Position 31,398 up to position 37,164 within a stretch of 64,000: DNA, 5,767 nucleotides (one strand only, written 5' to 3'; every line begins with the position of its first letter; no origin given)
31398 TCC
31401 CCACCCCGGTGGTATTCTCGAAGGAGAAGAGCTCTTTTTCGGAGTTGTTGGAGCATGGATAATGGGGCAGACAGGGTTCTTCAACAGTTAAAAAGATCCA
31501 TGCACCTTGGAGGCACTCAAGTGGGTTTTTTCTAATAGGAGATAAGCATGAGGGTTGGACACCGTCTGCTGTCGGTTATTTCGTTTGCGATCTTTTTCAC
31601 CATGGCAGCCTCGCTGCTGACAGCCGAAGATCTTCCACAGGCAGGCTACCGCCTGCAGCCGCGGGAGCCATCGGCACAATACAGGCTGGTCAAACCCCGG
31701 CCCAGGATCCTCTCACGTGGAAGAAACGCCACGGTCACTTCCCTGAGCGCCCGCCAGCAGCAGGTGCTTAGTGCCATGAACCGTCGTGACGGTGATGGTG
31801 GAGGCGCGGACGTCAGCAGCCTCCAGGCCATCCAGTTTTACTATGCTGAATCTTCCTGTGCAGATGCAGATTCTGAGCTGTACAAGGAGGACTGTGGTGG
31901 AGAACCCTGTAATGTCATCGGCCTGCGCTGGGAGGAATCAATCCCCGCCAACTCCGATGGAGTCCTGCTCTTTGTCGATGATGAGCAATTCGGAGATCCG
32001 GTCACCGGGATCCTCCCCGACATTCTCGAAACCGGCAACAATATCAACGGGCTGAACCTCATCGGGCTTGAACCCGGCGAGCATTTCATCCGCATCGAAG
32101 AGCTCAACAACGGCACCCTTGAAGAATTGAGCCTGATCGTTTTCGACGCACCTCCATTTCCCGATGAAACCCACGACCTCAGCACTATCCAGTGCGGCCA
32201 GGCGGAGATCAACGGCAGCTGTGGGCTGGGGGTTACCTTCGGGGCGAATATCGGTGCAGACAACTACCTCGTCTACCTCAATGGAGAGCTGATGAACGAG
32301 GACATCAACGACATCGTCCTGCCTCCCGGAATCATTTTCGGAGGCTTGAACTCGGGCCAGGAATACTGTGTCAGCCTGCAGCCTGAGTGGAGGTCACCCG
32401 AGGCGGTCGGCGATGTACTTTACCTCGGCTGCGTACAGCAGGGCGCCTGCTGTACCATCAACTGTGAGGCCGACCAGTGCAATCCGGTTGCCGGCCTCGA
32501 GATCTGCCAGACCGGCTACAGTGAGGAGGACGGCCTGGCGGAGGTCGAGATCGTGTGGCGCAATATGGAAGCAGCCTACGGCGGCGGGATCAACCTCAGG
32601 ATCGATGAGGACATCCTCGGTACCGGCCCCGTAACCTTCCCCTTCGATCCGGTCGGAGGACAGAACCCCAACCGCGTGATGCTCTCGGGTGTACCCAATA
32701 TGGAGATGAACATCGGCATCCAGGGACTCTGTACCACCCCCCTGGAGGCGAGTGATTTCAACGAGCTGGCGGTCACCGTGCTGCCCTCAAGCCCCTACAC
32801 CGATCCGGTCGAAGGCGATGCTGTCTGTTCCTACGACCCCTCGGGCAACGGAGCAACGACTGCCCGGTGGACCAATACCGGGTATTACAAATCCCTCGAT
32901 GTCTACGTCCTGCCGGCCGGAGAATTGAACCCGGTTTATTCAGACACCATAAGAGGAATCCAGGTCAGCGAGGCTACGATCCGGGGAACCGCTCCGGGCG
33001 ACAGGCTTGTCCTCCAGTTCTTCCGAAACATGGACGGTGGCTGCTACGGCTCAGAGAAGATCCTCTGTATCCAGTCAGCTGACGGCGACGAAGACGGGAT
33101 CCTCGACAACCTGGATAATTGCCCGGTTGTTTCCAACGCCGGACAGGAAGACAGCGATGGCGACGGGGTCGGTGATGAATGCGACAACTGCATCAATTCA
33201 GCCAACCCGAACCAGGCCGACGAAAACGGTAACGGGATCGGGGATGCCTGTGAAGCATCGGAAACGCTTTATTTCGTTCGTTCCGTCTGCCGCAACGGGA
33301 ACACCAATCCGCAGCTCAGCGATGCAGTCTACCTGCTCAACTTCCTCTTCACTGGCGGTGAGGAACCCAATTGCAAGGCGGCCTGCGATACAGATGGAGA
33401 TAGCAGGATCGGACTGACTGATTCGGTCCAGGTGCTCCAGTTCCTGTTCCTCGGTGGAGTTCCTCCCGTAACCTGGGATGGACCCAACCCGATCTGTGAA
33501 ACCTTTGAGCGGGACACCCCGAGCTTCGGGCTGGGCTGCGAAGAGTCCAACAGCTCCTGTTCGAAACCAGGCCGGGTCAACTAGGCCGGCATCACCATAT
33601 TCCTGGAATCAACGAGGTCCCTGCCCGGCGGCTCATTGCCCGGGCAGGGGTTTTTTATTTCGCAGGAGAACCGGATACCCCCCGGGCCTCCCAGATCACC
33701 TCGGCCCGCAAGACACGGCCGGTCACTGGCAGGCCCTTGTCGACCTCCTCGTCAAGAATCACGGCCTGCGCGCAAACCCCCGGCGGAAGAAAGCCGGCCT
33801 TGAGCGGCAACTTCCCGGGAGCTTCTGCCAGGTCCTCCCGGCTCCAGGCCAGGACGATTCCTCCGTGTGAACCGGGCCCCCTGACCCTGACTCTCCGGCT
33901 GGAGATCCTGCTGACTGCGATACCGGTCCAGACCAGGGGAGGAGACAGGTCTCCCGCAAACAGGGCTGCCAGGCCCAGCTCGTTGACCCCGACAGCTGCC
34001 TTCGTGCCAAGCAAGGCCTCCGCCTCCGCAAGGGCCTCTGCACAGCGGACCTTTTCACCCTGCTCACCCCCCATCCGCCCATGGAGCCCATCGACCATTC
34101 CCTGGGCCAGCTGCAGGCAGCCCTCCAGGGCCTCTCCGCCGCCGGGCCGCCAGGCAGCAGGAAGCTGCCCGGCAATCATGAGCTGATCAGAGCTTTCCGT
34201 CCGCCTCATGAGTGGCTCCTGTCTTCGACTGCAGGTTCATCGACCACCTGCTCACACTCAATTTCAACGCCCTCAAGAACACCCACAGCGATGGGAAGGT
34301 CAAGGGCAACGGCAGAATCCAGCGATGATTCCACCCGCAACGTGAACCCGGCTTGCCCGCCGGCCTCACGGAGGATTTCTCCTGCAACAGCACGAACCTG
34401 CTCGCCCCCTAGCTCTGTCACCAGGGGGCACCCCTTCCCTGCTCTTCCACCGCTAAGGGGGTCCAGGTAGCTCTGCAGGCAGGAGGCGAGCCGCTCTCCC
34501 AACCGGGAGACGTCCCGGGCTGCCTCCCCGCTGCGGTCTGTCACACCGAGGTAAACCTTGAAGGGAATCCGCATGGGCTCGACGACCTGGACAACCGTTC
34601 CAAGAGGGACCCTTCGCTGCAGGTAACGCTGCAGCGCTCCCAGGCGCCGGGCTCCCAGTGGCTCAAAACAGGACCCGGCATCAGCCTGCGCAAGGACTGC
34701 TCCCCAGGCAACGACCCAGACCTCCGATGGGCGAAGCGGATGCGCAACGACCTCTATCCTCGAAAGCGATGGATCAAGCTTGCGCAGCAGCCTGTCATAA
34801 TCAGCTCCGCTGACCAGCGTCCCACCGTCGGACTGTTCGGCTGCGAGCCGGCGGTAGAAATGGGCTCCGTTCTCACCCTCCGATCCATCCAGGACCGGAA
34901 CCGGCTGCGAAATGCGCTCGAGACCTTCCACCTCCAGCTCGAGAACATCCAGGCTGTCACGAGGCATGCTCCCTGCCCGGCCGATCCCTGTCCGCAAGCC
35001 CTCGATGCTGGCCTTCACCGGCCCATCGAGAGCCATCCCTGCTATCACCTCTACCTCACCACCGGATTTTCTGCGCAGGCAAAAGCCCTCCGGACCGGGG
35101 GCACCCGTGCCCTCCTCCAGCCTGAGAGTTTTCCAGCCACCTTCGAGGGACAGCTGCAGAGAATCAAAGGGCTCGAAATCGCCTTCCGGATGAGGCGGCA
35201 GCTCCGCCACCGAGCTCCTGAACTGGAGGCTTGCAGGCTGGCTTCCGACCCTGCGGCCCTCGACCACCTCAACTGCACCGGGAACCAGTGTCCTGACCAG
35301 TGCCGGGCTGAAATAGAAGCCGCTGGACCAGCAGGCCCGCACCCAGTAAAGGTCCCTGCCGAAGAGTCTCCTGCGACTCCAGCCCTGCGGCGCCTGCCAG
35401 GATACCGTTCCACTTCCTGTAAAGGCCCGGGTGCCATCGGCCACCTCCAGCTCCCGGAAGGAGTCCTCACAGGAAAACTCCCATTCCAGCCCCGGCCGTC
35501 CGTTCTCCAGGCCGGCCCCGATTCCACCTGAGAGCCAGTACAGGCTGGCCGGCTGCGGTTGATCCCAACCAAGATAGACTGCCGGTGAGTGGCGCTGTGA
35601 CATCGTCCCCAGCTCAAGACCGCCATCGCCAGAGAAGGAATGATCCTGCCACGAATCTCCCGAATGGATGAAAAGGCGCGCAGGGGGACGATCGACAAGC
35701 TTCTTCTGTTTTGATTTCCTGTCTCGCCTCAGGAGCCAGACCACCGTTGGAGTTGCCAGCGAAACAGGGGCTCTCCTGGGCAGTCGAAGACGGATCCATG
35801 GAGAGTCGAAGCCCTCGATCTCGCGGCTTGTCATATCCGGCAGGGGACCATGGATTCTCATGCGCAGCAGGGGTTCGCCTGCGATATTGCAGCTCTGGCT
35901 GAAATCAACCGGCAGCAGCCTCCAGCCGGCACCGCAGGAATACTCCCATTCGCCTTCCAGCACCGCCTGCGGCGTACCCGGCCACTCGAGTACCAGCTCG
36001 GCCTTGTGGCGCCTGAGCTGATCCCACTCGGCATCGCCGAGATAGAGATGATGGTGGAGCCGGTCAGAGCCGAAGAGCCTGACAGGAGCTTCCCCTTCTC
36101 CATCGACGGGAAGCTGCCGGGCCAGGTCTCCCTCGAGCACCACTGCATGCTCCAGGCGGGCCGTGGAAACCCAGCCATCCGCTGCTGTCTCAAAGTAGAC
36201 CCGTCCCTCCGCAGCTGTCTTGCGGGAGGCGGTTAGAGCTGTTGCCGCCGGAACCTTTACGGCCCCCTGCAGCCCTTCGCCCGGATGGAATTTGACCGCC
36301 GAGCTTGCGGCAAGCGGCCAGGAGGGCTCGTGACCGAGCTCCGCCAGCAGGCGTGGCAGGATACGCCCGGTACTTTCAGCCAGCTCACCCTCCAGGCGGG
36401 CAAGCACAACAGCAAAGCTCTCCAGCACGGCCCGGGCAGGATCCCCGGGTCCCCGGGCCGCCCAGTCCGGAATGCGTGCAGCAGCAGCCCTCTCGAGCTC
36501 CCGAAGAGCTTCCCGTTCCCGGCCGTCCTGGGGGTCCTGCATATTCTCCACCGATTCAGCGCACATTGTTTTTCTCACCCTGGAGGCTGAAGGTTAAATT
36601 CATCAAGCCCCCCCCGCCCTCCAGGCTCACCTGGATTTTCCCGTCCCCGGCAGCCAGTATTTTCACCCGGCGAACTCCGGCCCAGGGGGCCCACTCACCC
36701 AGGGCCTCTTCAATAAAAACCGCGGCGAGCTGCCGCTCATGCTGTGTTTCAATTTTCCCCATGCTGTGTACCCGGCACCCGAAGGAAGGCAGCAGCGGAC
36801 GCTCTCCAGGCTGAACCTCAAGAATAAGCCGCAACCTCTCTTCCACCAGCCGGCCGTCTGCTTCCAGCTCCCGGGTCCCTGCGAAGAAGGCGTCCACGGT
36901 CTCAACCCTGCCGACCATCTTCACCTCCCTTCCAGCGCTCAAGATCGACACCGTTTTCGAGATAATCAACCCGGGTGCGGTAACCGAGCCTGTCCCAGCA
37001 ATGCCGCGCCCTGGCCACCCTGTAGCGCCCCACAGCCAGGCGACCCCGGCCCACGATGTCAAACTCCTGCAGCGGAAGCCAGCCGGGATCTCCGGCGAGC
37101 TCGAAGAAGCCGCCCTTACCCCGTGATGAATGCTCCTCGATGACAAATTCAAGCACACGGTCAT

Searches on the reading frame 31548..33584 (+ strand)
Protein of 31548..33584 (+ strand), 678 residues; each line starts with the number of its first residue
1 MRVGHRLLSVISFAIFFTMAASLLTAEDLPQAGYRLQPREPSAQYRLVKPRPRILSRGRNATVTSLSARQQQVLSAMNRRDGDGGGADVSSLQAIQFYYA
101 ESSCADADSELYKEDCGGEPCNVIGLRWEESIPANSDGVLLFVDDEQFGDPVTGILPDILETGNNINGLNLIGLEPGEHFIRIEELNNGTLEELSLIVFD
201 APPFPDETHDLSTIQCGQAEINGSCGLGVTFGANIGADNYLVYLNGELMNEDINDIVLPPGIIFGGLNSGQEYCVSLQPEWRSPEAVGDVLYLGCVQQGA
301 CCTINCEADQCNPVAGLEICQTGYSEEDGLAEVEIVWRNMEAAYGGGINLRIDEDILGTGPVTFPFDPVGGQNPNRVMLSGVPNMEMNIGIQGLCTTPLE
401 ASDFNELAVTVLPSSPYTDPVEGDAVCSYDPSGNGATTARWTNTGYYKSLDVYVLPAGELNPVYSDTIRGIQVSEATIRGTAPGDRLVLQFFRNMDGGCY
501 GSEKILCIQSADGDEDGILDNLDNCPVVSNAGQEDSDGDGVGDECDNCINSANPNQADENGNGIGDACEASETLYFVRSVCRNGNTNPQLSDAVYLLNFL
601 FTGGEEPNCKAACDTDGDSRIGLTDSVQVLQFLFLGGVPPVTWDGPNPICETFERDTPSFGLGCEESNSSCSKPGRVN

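Call 52: search_protein_families(library=pfam, proteins=[window:31548-33584:+], max_evalue=0.01)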
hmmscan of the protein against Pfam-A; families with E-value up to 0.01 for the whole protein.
window:31548-33584:+ (678 aa): 1 family
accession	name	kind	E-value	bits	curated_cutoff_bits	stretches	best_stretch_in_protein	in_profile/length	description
PF02412.23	TSP_3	-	2.4e-10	40.4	25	2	510-533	13-36/36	Thrombospondin type 3 repeat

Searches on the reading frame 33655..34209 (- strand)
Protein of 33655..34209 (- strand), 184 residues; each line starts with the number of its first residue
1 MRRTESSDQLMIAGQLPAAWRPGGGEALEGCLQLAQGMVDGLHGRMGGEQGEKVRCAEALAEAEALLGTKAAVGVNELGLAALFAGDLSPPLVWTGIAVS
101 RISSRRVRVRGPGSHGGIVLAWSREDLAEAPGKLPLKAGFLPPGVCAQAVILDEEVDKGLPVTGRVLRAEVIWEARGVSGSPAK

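Call 4: search_protein_families(library=pfam, proteins=[window:33655-34209:-], max_evalue=0.1)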
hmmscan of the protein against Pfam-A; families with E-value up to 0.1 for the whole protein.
window:33655-34209:- (184 aa): 0 families

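Call 6: search_protein_families(library=phrogs, proteins=[window:33655-34209:-], max_evalue=0.1)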
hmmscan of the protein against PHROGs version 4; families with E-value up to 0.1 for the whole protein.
window:33655-34209:- (184 aa): 0 families

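Call 12: search_protein_families(library=ncbifam, proteins=[window:33655-34209:-], max_evalue=0.1)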
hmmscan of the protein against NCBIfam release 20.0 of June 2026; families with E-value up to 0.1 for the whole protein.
window:33655-34209:- (184 aa): 0 families

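Call 51: search_solved_structures(query=A4, max_evalue=10)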
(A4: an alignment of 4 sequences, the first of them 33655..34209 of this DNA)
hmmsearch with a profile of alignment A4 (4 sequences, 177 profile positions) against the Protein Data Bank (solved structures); distinct sequences matched with E-value up to 10: 1.
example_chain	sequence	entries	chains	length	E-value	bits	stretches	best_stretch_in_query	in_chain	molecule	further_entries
3u59_A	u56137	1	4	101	1.5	11.8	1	29-84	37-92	Tropomyosin beta chain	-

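Call 64: search_protein_families(library=pfam, alignment_id=A4, max_evalue=1)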
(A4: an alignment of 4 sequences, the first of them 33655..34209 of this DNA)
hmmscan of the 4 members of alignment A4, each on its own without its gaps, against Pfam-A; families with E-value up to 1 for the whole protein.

A. member 1, window:33655-34209:- (184 aa): 0 families

B. families by the number of members that match (of 4 scanned): 0 families

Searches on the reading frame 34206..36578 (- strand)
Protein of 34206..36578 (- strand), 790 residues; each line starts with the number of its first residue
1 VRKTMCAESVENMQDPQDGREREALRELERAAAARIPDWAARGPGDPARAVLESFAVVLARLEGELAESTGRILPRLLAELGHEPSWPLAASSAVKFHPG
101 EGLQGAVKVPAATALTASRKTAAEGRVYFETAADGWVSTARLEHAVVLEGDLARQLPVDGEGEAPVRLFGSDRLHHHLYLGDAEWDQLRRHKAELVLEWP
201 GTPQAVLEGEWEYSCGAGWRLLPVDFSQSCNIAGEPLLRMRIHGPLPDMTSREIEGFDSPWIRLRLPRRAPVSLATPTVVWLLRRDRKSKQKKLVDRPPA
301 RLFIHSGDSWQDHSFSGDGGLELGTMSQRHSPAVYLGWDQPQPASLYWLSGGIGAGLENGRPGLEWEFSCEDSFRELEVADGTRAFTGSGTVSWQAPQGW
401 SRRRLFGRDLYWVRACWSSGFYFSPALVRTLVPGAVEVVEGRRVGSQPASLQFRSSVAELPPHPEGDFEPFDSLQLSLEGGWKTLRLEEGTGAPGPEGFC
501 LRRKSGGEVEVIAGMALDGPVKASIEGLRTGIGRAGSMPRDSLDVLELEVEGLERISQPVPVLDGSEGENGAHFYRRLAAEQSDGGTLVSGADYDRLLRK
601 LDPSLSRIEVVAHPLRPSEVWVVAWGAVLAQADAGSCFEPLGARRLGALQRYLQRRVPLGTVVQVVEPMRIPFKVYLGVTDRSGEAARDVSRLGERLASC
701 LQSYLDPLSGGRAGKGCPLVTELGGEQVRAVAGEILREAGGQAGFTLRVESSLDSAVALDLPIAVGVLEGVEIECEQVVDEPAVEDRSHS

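Call 4: search_protein_families(library=pfam, proteins=[window:34206-36578:-], max_evalue=0.1)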
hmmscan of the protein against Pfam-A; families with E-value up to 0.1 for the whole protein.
window:34206-36578:- (790 aa): 2 families
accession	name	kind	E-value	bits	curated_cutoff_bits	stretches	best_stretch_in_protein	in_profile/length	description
PF05947.17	T6SS_TssF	-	1.4e-05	24.3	25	1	22-146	13-147/608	Type VI secretion system, TssF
PF04865.19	Baseplate_J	-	0.00019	21.2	21.1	1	531-689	73-224/255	Baseplate J-like protein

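Call 12: search_protein_families(library=ncbifam, proteins=[window:34206-36578:-], max_evalue=0.1)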
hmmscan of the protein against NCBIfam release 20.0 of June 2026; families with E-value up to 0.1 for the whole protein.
window:34206-36578:- (790 aa): 2 families
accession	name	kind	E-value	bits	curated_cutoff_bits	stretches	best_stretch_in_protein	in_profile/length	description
TIGR02243.1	TIGR02243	equivalog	7.2e-16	57.8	155.8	2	528-719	444-631/659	putative baseplate assembly protein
TIGR03359.1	VI_chp_6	equivalog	0.00057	18.9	260.3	1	21-145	8-138/600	type VI secretion system baseplate subunit TssF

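Call 83: search_solved_structures(query=window:34206-36578:-, max_evalue=0.01)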
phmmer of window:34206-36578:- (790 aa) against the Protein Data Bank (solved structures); distinct sequences matched with E-value up to 0.01: 1.
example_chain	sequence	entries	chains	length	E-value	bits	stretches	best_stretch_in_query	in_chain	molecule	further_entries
9gtp_1K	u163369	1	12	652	3e-09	39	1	353-721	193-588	Baseplate protein J-like domain-containing protein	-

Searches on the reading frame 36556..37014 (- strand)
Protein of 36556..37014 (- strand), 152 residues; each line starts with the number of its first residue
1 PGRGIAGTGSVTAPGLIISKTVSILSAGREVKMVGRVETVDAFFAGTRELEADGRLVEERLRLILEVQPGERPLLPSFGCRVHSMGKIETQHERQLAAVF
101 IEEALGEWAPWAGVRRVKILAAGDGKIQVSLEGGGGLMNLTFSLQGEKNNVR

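Call 4: search_protein_families(library=pfam, proteins=[window:36556-37014:-], max_evalue=0.1)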
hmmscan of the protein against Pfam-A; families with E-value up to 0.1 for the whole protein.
window:36556-37014:- (152 aa): 1 family
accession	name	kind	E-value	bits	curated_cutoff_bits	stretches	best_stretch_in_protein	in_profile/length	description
PF04965.19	GPW_gp25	-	2.6e-07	30.8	27.2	1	56-131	6-87/96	Baseplate wedge protein gp25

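Call 12: search_protein_families(library=ncbifam, proteins=[window:36556-37014:-], max_evalue=0.1)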
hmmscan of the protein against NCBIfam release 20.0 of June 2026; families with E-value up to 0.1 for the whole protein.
window:36556-37014:- (152 aa): 0 families
